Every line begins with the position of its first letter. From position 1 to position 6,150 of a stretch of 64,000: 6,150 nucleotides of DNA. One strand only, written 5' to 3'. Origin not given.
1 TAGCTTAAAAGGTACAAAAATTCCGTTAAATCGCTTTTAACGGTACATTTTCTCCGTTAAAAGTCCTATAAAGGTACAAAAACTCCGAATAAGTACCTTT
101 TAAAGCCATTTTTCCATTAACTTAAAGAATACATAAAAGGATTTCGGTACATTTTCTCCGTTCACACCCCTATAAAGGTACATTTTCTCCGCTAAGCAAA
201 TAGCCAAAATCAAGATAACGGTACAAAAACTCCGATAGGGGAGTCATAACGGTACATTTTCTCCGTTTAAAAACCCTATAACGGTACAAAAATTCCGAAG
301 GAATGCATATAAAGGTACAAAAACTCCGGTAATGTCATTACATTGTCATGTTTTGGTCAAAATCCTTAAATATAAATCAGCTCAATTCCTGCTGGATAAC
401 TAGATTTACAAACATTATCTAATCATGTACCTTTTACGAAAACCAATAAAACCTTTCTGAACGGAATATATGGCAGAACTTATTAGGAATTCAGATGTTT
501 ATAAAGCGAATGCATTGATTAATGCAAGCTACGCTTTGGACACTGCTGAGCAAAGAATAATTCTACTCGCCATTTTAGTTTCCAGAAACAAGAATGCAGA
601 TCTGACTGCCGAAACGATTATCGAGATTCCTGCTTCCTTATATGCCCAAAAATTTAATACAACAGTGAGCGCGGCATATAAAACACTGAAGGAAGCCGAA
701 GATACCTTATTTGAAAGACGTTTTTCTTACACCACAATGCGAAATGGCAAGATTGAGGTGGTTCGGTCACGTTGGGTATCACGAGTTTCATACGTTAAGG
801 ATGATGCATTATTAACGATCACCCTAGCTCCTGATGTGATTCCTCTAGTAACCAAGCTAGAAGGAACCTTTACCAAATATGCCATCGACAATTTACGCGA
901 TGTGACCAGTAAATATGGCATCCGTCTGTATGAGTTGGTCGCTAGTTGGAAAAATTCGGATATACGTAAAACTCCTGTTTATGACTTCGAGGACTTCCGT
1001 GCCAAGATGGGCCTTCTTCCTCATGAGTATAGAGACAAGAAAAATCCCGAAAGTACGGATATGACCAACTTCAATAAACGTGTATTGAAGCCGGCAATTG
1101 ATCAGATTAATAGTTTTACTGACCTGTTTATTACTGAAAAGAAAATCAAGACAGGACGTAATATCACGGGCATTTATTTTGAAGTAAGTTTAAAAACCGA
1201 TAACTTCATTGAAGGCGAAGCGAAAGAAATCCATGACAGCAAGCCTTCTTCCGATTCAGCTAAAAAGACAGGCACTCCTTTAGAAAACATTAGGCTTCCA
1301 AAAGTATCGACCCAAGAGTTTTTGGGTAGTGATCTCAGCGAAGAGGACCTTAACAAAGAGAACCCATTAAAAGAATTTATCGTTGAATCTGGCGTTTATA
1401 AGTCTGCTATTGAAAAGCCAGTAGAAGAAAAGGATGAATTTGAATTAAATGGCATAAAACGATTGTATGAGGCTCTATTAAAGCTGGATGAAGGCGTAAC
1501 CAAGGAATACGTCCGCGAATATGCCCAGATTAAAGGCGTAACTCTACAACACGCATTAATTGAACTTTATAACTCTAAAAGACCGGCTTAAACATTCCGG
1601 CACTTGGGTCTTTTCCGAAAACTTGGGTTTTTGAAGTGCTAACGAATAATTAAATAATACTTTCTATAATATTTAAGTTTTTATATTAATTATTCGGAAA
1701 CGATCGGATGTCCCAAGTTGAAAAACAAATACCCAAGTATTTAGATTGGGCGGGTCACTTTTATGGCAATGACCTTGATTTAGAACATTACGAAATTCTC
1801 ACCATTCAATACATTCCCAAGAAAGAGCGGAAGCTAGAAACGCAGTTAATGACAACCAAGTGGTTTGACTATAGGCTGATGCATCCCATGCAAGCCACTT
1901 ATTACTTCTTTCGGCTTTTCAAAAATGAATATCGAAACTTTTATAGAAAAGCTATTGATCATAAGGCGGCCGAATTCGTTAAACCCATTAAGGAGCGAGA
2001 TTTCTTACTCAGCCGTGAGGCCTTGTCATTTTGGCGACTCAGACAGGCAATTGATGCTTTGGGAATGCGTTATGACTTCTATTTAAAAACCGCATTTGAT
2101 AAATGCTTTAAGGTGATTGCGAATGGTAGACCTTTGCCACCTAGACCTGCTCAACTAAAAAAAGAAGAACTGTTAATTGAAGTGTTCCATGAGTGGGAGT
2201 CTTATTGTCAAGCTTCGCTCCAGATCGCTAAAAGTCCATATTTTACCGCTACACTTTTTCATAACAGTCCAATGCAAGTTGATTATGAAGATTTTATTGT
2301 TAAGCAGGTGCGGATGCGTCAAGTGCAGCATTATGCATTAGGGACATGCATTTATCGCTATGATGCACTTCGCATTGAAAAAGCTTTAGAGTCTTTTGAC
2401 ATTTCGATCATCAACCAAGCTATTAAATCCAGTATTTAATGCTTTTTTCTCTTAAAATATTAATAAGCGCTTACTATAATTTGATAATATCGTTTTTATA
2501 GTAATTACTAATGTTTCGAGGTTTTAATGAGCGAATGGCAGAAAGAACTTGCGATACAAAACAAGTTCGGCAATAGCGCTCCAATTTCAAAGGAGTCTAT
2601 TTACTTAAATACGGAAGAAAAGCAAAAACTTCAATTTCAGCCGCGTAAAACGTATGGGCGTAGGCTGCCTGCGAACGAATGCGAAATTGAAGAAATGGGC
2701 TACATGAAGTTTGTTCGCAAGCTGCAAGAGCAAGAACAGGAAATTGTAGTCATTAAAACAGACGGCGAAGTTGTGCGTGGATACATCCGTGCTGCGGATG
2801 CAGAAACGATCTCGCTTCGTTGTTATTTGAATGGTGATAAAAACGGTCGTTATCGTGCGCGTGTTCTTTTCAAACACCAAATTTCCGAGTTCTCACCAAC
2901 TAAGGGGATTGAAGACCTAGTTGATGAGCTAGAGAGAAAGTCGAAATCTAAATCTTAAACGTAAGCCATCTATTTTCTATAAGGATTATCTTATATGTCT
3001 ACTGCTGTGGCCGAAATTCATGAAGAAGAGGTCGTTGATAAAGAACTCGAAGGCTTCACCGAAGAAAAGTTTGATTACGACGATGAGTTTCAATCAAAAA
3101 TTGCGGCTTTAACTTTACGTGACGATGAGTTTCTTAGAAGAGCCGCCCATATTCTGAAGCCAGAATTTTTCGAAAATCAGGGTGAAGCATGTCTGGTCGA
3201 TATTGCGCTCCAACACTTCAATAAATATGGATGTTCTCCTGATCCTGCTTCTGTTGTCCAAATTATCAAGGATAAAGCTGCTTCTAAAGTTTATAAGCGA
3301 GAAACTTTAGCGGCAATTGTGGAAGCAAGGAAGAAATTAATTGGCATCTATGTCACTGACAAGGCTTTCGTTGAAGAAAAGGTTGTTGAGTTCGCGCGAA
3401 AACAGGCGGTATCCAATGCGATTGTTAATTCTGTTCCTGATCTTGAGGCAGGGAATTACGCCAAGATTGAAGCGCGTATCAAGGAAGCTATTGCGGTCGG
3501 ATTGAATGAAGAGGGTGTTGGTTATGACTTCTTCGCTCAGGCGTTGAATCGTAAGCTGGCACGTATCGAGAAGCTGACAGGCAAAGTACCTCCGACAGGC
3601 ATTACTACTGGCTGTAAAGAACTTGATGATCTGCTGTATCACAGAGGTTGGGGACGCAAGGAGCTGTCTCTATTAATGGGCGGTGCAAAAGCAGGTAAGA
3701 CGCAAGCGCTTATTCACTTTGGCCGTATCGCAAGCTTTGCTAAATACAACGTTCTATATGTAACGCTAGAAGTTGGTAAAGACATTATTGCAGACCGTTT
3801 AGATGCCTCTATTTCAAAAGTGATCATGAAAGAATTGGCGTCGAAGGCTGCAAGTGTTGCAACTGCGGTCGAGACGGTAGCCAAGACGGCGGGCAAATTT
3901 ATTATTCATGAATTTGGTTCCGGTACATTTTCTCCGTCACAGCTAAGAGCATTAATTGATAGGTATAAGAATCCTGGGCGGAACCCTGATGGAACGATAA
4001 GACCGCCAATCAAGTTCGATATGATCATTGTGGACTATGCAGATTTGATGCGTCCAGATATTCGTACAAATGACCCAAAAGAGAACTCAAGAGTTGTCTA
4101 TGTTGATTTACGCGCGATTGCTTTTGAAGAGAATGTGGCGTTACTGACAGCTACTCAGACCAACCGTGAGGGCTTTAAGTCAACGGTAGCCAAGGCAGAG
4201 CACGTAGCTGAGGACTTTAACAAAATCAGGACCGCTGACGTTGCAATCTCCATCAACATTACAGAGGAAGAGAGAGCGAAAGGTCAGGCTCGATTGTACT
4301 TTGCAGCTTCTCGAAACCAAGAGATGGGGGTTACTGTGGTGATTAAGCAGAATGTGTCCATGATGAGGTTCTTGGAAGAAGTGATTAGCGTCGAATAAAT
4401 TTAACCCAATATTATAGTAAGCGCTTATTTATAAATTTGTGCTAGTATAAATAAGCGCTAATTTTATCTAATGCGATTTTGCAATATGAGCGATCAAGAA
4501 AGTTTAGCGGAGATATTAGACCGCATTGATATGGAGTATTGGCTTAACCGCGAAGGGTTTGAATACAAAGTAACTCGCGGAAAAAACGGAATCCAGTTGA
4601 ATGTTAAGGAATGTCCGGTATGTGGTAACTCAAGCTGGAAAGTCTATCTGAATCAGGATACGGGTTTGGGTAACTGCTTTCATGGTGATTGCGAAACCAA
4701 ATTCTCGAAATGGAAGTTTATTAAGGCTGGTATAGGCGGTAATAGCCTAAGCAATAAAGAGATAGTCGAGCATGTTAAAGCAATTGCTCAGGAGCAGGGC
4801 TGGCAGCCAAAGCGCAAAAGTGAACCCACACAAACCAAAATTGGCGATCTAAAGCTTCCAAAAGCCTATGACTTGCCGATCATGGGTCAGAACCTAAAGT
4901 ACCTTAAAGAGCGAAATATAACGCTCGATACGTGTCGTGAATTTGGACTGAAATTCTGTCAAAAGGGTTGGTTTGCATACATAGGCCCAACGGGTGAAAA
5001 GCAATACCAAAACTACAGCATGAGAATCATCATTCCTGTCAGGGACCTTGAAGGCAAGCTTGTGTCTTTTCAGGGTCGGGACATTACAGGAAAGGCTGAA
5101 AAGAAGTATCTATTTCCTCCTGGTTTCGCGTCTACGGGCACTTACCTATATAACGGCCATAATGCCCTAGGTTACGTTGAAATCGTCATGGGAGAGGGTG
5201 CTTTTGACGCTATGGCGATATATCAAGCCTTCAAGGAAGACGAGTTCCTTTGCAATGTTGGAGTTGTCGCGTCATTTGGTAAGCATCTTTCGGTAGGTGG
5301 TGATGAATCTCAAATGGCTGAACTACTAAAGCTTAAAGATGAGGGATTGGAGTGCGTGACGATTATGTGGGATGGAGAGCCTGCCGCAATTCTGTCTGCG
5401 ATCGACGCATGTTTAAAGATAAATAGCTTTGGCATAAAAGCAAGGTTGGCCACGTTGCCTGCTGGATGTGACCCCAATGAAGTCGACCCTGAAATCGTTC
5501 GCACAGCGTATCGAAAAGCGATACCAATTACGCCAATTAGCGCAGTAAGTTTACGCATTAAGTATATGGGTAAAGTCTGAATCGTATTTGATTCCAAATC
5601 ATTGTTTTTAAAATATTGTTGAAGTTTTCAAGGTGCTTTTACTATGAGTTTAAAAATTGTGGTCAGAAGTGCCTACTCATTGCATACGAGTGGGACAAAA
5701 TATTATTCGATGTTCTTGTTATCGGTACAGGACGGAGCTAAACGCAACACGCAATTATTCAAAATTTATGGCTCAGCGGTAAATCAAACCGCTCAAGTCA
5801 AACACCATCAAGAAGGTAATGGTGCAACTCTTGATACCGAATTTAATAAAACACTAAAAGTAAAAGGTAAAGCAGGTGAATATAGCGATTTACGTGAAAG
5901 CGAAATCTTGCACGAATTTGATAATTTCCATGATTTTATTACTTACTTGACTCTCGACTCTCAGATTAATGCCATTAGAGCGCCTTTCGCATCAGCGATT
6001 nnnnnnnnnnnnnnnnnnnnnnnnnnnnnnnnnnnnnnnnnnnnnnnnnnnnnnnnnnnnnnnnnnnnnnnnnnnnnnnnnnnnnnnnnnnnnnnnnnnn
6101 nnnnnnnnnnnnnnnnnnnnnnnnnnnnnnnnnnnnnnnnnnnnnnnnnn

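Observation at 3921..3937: Ectopic iteron copy inside the helicase coding sequence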

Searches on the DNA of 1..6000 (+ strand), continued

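Call 18: get_annotated_region(hit=H138, flank=6000)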
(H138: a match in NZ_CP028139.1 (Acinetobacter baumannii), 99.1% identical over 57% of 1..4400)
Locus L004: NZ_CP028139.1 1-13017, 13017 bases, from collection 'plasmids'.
description: Acinetobacter baumannii strain NCIMB 8209 plasmid pAbNCIMB8209_134, complete sequence
organism: Acinetobacter baumannii (NCBI taxid 470)
taxonomy: Bacteria; Pseudomonadota; Gammaproteobacteria; Moraxellales; Moraxellaceae; Acinetobacter; Acinetobacter baumannii
host: -; source: Parthenium argentatum Gray (guayule shrubs),bacterial cell culture,aerobic microbial decomposition of whole ...; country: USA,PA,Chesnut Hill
typing (MOB-suite, as given by PLSDB): mobilizable; replicon rep_cluster_718; relaxase MOBP,MOBP,MOBP
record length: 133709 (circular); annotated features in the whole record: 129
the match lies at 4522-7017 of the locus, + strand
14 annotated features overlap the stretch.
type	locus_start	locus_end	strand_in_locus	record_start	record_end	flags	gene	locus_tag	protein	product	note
CDS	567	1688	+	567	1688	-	repM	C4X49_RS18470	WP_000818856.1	replication initiation protein RepM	GO:0006270 - DNA replication initiation [Evidence IEA]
CDS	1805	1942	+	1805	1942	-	-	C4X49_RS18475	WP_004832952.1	hypothetical protein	-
CDS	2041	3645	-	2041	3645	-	-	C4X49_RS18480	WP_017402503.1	IS66-like element ISAba46 family transposase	GO:0006313 - DNA transposition [Evidence IEA]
CDS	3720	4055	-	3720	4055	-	tnpB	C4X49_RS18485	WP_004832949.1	IS66 family insertion sequence element accessory protein TnpB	-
CDS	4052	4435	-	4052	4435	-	-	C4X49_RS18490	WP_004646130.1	transposase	GO:0006313 - DNA transposition [Evidence IEA]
CDS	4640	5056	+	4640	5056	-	-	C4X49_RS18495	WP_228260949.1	hypothetical protein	-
CDS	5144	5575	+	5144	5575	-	-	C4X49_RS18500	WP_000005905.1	hypothetical protein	-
CDS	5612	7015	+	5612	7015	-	-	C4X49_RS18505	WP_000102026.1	DnaB-like helicase C-terminal domain-containing protein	GO:0006260 - DNA replication [Evidence IEA]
CDS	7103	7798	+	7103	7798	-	-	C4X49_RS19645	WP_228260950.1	hypothetical protein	-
CDS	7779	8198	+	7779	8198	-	-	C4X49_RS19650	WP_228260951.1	toprim domain-containing protein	-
CDS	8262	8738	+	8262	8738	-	-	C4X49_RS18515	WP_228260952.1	hypothetical protein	-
CDS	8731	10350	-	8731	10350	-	-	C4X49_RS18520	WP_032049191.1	ATP-dependent helicase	-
CDS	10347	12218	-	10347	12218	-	-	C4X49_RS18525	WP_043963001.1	AAA family ATPase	-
CDS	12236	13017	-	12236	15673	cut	-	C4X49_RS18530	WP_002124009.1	DEAD/DEAH box helicase family protein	-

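Call 47: search_dna_similar(query=window:3903-3949:+, collection=plasmids, mode=distant, max_rows=60, max_evalue=0.001)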
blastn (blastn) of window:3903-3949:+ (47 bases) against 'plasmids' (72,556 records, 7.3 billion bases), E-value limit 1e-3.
Records with a match: 50; places in all: 50; records where one place covers at least 80% of the query: 50.
Best place of each record, by identity: >=99% 39; 95-99% 11.
By first word of the organism name: Acinetobacter 50.
By predicted mobility (MOB-suite, as given by PLSDB): mobilizable 27; non-mobilizable 23.
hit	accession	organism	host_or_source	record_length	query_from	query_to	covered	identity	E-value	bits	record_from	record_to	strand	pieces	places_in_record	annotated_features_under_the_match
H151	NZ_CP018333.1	Acinetobacter baumannii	Homo sapiens,sputum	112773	1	47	100%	100.0%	2e-15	86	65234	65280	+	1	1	DnaB-like helicase C-terminal domain-containing protein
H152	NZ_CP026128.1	Acinetobacter baumannii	-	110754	1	47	100%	100.0%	2e-15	86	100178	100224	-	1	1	DnaB-like helicase C-terminal domain-containing protein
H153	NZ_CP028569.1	Acinetobacter pittii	Homo sapiens,Pure Culture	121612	1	47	100%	100.0%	2e-15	86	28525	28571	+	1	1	DnaB-like helicase C-terminal domain-containing protein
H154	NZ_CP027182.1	Acinetobacter baumannii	-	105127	1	47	100%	100.0%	2e-15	86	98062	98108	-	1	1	DnaB-like helicase C-terminal domain-containing protein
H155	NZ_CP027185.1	Acinetobacter baumannii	-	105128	1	47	100%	100.0%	2e-15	86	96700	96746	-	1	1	DnaB-like helicase C-terminal domain-containing protein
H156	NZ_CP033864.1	Acinetobacter sp. FDAARGOS_560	Homo sapiens,UCC isolate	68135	1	47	100%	100.0%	2e-15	86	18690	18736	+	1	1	DnaB-like helicase C-terminal domain-containing protein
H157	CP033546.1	Acinetobacter nosocomialis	Homo sapiens,Bacterial culture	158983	1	47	100%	100.0%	2e-15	86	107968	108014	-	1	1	none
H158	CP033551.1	Acinetobacter nosocomialis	Homo sapiens,Bacterial culture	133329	1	47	100%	100.0%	2e-15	86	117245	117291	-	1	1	none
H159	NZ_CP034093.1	Acinetobacter baumannii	Homo sapiens,sputum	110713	1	47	100%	100.0%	2e-15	86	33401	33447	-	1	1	DnaB-like helicase C-terminal domain-containing protein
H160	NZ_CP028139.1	Acinetobacter baumannii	Parthenium argentatum Gray (guayule ...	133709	1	47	100%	100.0%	2e-15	86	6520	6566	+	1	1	DnaB-like helicase C-terminal domain-containing protein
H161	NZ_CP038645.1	Acinetobacter baumannii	Homosapiens,blood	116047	1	47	100%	100.0%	2e-15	86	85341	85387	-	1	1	DnaB-like helicase C-terminal domain-containing protein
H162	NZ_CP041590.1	Acinetobacter baumannii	Homo sapiens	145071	1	47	100%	100.0%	2e-15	86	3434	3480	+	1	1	DnaB-like helicase C-terminal domain-containing protein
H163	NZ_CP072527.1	Acinetobacter baumannii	environment swab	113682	1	47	100%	100.0%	2e-15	86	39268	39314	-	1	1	DnaB-like helicase C-terminal domain-containing protein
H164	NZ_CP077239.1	Acinetobacter pittii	-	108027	1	47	100%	100.0%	2e-15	86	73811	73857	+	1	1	DnaB-like helicase C-terminal domain-containing protein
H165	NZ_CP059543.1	Acinetobacter baumannii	paper mill kaolin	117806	1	47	100%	100.0%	2e-15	86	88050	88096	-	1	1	DnaB-like helicase C-terminal domain-containing protein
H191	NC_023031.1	Acinetobacter baumannii ZW85-1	-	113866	1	47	100%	97.9%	7e-14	82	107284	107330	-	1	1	DnaB-like helicase C-terminal domain-containing protein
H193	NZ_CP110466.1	Acinetobacter baumannii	Homo sapiens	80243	1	47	100%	97.9%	7e-14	82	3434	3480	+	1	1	DnaB-like helicase C-terminal domain-containing protein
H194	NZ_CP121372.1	Acinetobacter baumannii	mixed culture,wastewater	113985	1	47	100%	97.9%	7e-14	82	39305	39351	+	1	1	DnaB-like helicase C-terminal domain-containing protein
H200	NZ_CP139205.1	Acinetobacter baumannii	chicken,throat swab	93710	1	47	100%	97.9%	7e-14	82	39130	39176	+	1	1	DnaB-like helicase C-terminal domain-containing protein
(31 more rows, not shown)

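Call 48: get_annotated_region(hit=H191, flank=4200)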
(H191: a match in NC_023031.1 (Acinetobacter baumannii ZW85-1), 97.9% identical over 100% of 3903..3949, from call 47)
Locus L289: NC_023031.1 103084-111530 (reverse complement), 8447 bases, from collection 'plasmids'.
description: Acinetobacter baumannii ZW85-1 plasmid ZW85p2, complete sequence
organism: Acinetobacter baumannii ZW85-1 (NCBI taxid 1400867)
taxonomy: Bacteria; Pseudomonadota; Gammaproteobacteria; Moraxellales; Moraxellaceae; Acinetobacter; Acinetobacter baumannii; Acinetobacter baumannii ZW85-1
host: -; source: -; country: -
typing (MOB-suite, as given by PLSDB): non-mobilizable; replicon rep_cluster_718
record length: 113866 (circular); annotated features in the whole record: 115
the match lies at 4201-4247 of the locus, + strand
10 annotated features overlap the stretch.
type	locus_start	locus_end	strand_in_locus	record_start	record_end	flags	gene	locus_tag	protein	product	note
CDS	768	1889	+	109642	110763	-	repM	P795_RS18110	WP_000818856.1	replication initiation protein RepM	GO:0006270 - DNA replication initiation [Evidence IEA]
CDS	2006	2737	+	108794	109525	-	-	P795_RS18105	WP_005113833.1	hypothetical protein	-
CDS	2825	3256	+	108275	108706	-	-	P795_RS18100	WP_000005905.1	hypothetical protein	-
CDS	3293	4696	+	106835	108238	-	-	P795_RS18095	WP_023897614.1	DnaB-like helicase C-terminal domain-containing protein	GO:0006260 - DNA replication [Evidence IEA]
CDS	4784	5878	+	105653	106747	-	-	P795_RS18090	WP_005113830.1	hypothetical protein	-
CDS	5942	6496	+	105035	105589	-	-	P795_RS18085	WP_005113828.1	hypothetical protein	-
CDS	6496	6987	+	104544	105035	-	-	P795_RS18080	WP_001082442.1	hypothetical protein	-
CDS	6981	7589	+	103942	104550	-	-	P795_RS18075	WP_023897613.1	hypothetical protein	-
CDS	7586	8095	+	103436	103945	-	-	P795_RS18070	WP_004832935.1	hypothetical protein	-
CDS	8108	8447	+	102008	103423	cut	-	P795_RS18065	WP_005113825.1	hypothetical protein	-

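Call 49: get_annotated_region(hit=H193, flank=100)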
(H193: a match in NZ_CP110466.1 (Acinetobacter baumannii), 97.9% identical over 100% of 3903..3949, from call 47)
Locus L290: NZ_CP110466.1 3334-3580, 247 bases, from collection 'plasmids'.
description: Acinetobacter baumannii strain RBH2 plasmid pRBH2-4, complete sequence
organism: Acinetobacter baumannii (NCBI taxid 470)
taxonomy: Bacteria; Pseudomonadota; Gammaproteobacteria; Moraxellales; Moraxellaceae; Acinetobacter; Acinetobacter baumannii
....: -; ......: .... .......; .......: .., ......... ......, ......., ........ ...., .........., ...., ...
typing (MOB-suite, as given by PLSDB): mobilizable; replicon rep_cluster_718; relaxase MOBP
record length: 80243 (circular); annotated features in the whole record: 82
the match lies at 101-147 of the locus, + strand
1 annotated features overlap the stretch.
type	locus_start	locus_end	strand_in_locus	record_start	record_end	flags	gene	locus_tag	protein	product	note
CDS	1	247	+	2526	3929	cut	-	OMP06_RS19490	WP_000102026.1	DnaB-like helicase C-terminal domain-containing protein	GO:0006260 - DNA replication [Evidence IEA]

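Call 50: get_annotated_region(hit=H200, flank=100)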
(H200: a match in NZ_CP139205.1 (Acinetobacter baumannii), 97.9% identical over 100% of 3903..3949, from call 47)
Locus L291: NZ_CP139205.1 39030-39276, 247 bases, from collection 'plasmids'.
description: Acinetobacter baumannii strain HNZZ130D plasmid p130D1, complete sequence
organism: Acinetobacter baumannii (NCBI taxid 470)
taxonomy: Bacteria; Pseudomonadota; Gammaproteobacteria; Moraxellales; Moraxellaceae; Acinetobacter; Acinetobacter baumannii
host: -; source: chicken,throat swab; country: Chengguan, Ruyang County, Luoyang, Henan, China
typing (MOB-suite, as given by PLSDB): non-mobilizable; replicon rep_cluster_718
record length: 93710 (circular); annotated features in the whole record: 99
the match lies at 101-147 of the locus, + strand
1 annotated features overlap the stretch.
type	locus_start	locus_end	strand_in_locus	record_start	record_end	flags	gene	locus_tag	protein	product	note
CDS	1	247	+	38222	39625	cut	-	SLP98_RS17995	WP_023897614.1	DnaB-like helicase C-terminal domain-containing protein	GO:0006260 - DNA replication [Evidence IEA]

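Call 51: get_annotated_region(hit=H194, flank=100)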
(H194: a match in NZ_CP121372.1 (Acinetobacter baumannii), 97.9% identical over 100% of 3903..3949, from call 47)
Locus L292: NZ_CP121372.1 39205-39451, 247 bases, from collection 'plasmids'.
description: Acinetobacter baumannii strain LRB plasmid plas2_LRB, complete sequence
organism: Acinetobacter baumannii (NCBI taxid 470)
taxonomy: Bacteria; Pseudomonadota; Gammaproteobacteria; Moraxellales; Moraxellaceae; Acinetobacter; Acinetobacter baumannii
host: -; source: mixed culture,wastewater; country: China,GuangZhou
typing (MOB-suite, as given by PLSDB): non-mobilizable; replicon rep_cluster_718
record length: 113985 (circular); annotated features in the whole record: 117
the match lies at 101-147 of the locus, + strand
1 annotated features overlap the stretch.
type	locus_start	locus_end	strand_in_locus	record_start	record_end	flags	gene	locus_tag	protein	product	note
CDS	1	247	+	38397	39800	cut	-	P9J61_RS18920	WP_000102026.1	DnaB-like helicase C-terminal domain-containing protein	GO:0006260 - DNA replication [Evidence IEA]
